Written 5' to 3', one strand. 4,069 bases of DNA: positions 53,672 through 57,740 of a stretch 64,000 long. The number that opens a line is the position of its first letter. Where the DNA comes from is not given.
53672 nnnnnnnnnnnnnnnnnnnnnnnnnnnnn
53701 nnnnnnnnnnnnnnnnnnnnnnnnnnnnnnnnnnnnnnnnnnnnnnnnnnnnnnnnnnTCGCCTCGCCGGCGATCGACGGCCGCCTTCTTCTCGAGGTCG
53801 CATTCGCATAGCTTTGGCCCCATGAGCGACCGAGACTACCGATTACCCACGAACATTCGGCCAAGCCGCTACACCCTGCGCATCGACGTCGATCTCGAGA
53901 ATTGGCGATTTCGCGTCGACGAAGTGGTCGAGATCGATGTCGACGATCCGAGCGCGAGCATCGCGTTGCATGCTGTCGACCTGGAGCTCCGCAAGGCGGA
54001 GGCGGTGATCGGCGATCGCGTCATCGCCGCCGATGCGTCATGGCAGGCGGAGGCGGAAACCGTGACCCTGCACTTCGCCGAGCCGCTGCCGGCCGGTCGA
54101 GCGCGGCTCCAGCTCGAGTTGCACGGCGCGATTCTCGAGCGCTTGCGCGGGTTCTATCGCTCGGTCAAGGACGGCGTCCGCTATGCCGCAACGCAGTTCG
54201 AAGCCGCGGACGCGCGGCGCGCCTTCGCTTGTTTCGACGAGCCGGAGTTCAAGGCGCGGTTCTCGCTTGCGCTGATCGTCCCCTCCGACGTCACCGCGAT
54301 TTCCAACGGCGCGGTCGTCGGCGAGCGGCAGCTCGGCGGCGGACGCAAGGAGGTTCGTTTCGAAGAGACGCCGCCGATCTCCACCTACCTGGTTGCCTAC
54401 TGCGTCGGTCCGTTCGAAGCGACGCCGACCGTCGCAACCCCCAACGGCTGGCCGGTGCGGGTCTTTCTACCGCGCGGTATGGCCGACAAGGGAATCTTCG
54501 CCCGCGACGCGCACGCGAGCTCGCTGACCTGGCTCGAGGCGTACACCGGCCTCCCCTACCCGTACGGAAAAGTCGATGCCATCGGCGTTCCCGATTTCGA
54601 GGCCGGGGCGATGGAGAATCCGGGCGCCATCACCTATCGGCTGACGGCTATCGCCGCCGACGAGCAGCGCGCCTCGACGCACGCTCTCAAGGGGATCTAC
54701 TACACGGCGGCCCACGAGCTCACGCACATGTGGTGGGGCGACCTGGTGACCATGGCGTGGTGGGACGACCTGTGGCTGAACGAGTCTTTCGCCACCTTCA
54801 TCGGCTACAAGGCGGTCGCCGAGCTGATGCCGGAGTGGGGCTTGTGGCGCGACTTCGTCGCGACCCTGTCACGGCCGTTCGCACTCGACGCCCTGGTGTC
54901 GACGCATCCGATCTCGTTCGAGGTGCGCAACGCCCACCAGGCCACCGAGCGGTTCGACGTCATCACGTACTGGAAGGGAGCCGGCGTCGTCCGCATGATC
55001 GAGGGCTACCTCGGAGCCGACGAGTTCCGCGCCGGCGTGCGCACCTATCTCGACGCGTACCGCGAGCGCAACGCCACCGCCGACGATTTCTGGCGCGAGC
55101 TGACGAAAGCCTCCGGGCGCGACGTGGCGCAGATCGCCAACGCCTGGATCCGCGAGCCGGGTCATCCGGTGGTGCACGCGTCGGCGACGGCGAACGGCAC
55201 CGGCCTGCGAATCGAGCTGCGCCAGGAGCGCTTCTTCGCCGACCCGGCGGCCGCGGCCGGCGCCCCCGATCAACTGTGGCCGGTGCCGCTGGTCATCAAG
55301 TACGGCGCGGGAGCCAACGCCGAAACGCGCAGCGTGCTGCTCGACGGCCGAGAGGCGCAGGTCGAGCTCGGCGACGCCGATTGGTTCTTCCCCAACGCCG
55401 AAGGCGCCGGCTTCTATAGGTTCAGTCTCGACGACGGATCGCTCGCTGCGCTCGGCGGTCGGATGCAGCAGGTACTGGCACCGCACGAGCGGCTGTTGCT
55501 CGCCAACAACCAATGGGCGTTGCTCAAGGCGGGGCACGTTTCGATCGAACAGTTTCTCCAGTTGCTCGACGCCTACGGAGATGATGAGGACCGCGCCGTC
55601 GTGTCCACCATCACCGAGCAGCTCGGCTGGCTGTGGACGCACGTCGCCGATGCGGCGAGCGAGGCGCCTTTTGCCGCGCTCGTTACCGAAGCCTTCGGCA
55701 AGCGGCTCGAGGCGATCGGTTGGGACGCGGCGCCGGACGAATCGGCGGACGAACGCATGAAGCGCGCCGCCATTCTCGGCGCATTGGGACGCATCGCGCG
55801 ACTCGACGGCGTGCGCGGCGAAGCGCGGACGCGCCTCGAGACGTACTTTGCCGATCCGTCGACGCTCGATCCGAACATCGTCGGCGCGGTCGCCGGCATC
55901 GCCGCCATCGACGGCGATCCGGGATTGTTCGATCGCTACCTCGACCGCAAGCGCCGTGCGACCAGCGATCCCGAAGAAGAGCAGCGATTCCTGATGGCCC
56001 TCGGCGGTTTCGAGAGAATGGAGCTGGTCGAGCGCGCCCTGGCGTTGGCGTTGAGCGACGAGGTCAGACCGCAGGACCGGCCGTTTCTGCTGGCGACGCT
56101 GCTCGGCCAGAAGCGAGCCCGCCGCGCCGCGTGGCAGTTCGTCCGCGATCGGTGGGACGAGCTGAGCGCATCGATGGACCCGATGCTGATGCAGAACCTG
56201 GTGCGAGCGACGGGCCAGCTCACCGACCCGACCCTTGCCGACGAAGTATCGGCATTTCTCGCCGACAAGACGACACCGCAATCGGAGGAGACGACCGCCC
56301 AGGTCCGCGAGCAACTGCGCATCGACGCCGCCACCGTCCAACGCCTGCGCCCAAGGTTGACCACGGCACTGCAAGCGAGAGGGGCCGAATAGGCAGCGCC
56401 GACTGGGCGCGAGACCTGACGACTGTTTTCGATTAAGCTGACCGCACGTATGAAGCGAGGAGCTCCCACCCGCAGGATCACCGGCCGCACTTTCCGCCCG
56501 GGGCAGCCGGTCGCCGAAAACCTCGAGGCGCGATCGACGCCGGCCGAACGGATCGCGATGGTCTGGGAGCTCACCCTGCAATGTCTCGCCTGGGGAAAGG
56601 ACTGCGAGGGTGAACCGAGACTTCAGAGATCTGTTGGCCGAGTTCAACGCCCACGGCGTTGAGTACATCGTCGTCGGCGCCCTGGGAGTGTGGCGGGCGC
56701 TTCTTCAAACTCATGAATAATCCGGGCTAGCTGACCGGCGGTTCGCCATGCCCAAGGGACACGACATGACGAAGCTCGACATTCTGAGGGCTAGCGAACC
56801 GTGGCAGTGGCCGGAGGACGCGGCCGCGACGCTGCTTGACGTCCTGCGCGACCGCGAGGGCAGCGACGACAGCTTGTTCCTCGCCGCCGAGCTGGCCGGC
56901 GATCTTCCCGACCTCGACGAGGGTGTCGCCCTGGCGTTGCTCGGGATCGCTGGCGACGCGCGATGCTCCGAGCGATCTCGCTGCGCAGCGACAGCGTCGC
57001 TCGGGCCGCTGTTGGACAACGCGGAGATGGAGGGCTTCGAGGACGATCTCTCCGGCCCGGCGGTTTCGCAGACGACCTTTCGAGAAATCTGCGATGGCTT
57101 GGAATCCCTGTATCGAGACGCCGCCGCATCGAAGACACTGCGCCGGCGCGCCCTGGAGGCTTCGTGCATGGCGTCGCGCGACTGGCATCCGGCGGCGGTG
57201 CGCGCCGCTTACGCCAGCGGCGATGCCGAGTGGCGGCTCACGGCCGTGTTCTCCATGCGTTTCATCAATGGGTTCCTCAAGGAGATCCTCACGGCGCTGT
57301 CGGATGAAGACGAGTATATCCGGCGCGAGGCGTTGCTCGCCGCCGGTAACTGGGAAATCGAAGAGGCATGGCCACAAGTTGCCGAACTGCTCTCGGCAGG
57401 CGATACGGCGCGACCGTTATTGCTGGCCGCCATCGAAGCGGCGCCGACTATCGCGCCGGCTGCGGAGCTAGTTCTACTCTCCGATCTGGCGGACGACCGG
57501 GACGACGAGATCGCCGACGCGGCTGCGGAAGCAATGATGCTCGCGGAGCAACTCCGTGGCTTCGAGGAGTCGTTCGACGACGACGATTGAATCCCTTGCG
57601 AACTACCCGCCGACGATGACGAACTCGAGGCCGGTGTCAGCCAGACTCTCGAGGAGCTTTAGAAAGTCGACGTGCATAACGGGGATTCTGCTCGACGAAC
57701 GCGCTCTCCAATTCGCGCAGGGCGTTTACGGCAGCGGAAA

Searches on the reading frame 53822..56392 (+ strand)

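Call 64: search_protein_families(library=pfam, proteins=[window:53822-56392:+], max_evalue=0.001)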
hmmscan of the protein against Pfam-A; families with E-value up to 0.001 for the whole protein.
window:53822-56392:+ (856 aa): 3 families
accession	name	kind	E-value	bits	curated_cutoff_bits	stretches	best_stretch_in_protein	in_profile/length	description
PF01433.26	Peptidase_M1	-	1.6e-66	224.5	27.7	1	227-442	2-218/218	Peptidase family M1 domain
PF11838.14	ERAP1_C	-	1.6e-61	208.9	38.2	1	521-833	1-317/318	ERAP1-like C-terminal domain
PF17900.6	Peptidase_M1_N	-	2.7e-35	122.6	25.8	1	14-190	2-186/186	Peptidase M1 N-terminal domain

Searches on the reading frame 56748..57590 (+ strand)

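Call 64: search_protein_families(library=pfam, proteins=[window:56748-57590:+], max_evalue=0.001)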
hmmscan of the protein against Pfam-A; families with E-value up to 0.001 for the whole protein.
window:56748-57590:+ (280 aa): 1 family
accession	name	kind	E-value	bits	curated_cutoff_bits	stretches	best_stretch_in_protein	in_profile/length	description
PF13646.12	HEAT_2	-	1.4e-05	25.8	27.7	1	179-263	3-87/88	HEAT repeats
